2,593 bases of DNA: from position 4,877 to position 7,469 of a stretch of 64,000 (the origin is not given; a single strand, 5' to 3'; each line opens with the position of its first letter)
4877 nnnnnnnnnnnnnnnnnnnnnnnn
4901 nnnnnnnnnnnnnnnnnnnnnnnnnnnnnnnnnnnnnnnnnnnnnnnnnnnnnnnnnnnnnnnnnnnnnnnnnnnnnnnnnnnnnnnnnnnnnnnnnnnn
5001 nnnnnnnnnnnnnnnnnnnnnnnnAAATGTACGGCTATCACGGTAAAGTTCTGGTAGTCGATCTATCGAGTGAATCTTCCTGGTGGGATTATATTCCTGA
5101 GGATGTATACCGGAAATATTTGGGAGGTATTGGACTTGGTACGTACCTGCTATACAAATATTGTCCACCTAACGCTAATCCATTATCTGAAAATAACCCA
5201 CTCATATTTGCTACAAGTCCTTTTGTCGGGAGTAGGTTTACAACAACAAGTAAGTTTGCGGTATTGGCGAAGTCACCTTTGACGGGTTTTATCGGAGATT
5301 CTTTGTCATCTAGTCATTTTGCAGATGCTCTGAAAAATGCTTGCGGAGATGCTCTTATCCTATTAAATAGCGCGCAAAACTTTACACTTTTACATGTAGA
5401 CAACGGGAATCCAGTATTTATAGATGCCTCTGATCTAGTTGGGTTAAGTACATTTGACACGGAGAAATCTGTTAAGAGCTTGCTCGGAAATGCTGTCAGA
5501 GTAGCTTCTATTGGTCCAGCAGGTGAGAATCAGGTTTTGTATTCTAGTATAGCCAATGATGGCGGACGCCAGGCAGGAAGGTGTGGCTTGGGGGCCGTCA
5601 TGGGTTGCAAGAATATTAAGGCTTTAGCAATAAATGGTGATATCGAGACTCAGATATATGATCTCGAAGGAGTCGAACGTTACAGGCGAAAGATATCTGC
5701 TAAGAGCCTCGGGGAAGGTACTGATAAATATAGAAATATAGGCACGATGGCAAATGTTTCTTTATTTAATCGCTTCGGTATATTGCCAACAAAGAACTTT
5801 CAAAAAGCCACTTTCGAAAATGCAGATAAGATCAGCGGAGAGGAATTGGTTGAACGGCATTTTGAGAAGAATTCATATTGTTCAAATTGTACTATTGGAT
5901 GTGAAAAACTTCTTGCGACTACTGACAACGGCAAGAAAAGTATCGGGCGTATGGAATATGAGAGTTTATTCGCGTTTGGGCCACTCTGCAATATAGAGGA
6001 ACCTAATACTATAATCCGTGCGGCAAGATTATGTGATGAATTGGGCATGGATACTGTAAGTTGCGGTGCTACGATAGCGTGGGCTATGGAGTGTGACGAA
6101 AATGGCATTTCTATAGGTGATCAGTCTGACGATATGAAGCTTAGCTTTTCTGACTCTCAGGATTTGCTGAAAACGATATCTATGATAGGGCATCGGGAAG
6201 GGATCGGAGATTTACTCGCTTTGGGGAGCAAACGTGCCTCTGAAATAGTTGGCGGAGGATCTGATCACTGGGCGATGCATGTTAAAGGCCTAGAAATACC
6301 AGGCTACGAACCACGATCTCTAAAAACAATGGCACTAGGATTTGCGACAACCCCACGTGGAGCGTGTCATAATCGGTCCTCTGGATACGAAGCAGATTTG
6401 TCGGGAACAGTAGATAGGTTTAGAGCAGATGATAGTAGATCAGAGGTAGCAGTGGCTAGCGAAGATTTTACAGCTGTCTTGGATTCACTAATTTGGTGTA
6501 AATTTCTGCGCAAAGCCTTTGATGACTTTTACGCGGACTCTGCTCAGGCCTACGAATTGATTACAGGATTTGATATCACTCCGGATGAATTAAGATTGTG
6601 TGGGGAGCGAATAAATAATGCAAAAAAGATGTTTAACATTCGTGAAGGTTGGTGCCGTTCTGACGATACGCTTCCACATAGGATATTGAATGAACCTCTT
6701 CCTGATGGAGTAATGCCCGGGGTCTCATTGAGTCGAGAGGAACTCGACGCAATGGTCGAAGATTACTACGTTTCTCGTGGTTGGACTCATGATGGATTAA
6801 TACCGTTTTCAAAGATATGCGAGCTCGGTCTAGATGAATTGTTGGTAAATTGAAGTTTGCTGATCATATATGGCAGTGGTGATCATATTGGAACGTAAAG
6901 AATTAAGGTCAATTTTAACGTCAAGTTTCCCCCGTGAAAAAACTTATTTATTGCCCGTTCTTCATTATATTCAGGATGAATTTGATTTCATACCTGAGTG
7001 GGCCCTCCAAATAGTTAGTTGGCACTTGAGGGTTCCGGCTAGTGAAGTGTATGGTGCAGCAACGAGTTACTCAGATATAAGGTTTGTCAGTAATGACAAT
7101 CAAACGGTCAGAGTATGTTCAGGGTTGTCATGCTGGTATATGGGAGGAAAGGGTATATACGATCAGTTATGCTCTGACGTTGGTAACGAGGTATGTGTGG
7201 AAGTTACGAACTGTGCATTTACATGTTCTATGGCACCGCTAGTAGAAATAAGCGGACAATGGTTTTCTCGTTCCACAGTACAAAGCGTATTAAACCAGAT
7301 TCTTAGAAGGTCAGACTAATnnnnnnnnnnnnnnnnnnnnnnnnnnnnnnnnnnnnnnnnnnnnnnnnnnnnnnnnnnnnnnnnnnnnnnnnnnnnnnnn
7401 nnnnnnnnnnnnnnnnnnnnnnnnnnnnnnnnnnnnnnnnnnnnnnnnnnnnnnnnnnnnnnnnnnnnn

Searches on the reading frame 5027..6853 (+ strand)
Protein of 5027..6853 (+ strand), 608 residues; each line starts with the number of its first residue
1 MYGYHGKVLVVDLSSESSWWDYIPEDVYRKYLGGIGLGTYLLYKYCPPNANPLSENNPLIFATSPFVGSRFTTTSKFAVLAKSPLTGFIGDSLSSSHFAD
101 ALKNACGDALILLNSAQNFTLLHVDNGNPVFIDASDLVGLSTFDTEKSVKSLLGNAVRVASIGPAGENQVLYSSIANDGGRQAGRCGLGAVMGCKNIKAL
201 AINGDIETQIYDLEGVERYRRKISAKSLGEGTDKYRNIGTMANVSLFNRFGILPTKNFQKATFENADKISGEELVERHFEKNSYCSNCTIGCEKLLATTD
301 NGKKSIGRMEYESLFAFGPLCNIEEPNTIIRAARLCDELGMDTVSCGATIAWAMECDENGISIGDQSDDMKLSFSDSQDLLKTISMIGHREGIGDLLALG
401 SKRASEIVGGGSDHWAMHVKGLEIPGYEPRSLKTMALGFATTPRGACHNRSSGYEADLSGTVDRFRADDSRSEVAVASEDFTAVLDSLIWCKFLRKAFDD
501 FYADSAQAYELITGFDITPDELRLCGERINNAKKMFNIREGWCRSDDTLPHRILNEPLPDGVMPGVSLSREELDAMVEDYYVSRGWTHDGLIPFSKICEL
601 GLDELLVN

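Call 4: search_protein_families(library=pfam, proteins=[window:5027-6853:+])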
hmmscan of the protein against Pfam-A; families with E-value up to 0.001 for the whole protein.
window:5027-6853:+ (608 aa): 2 families
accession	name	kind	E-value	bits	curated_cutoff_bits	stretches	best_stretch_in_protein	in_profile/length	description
PF01314.23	AFOR_C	-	2.8e-116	389.3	27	1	218-602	5-385/385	Aldehyde ferredoxin oxidoreductase, domains 2 & 3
PF02730.20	AFOR_N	-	1e-61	208.6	29.8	1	6-204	1-198/199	Aldehyde ferredoxin oxidoreductase, N-terminal domain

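Call 5: search_protein_families(library=ncbifam, proteins=[window:5027-6853:+])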
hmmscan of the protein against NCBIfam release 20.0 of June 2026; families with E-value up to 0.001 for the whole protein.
window:5027-6853:+ (608 aa): 1 family
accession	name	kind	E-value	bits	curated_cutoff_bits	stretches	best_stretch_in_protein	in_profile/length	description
NF007354.0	PRK09849.1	equivalog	1.9e-42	145.8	868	1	2-224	6-227/703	aldehyde ferredoxin oxidoreductase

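Call 63: search_solved_structures(query=window:5027-6853:+, max_evalue=1e-10)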
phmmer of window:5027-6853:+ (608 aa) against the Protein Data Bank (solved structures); distinct sequences matched with E-value up to 1e-10: 9.
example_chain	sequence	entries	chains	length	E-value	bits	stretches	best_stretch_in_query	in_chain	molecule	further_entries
9mqx_D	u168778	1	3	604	2.7e-109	369.5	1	1-604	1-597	Aldehyde:ferredoxin oxidoreductase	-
1aor_A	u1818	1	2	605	5.7e-107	361.9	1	1-604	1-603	ALDEHYDE FERREDOXIN OXIDOREDUCTASE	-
9g7j_A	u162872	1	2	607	1.3e-99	337.6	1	1-606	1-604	Aldehyde ferredoxin oxidoreductase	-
8c0z_A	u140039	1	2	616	7.7e-87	295.4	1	3-602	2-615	Aldehyde:ferredoxin oxidoreductase,tungsten-containing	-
9q1t_A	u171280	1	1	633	3.4e-77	263.5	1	3-603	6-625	Tungsten-dependent aldehyde oxidoreductase WOR83 from Haloferax volcanii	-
1b25_A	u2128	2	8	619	8e-76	259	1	1-605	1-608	PROTEIN (FORMALDEHYDE FERREDOXIN OXIDOREDUCTASE) | FORMALDEHYDE FERREDOXIN OXIDOREDUCTASE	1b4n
6x6u_A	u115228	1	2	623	1.8e-50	175.3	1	1-604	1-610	Formaldehyde:ferredoxin oxidoreductase wor5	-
6x1o_A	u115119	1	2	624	1.8e-50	175.3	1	1-604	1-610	Formaldehyde:ferredoxin oxidoreductase wor5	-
4z3w_A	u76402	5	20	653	1.3e-34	122.9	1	2-205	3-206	Benzoyl-CoA reductase, putative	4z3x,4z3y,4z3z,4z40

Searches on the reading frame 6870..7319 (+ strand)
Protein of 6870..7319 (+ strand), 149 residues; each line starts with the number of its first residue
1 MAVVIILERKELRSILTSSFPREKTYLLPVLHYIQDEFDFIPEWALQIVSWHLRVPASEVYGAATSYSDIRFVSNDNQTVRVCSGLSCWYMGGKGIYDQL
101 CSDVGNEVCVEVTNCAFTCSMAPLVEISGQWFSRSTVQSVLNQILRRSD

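Call 4: search_protein_families(library=pfam, proteins=[window:6870-7319:+])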
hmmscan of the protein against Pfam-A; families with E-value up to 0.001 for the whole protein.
window:6870-7319:+ (149 aa): 1 family
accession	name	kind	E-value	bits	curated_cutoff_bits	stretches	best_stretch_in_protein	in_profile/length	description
PF01257.25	2Fe-2S_thioredx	-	1.1e-20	74.4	24.8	1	18-142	6-139/145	Thioredoxin-like [2Fe-2S] ferredoxin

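Call 5: search_protein_families(library=ncbifam, proteins=[window:6870-7319:+])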
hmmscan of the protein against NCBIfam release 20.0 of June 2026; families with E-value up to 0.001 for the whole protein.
window:6870-7319:+ (149 aa): 6 families
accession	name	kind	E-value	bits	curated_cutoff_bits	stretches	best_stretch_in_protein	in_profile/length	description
NF004638.0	PRK05988.1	equivalog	1.5e-16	60.6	198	1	22-145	23-154/159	formate dehydrogenase subunit gamma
NF005722.0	PRK07539.1-2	equivalog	9.5e-16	58.3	141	1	18-138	18-147/157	NADH-quinone oxidoreductase subunit NuoE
NF005747.0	PRK07571.1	equivalog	1.1e-14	54.5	224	1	25-144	37-165/173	bidirectional hydrogenase complex protein HoxE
TIGR01958.1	nuoE_fam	subfamily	6.4e-14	52.3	142.4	1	19-145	8-144/148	NADH-quinone oxidoreductase subunit NuoE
NF005721.0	PRK07539.1-1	equivalog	1.2e-13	51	308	1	11-141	33-171/292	NADH-quinone oxidoreductase subunit NuoE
NF005725.0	PRK07539.1-5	equivalog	1.2e-11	44.6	220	1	18-145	30-168/174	NADH-quinone oxidoreductase subunit NuoE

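Call 83: search_solved_structures(query=window:6870-7319:+, max_evalue=1e-8)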
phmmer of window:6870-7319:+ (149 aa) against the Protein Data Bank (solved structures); distinct sequences matched with E-value up to 1e-8: 10.
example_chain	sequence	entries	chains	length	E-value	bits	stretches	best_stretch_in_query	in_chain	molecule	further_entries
9n5u_C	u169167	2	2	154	3.5e-15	59.5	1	24-141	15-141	NfnC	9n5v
9mqx_C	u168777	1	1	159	1.3e-13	54.4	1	19-141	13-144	NADH:ubiquinone oxidoreductase 24 kD subunit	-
7t2r_C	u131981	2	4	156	3.1e-13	53.2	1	21-136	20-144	NiFe hydrogenase subunit C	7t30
8a6t_C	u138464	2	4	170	5.3e-13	52.4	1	16-145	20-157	Electron bifurcating hydrogenase subunit HydC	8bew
9wxb_E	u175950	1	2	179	1.8e-12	50.7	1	10-128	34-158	Formate dehydrogenase gamma subunit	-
7q4v_C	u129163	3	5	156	5.4e-12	49.1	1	16-140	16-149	Iron hydrogenase HydC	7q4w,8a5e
7p5h_C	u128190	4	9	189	1.3e-11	47.9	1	5-147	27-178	Fe-hydrogenase, subunit gamma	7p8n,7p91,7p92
9bov_C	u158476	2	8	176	9e-11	45.2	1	18-147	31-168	NADH dehydrogenase (Ubiquinone), 24 kDa subunit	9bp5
8oh5_A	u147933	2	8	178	3.4e-10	43.3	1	27-141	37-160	NAD-dependent formate dehydrogenase gamma subunit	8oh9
6tg9_G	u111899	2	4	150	5.1e-10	42.7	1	10-135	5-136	Formate dehydrogenase subunit gamma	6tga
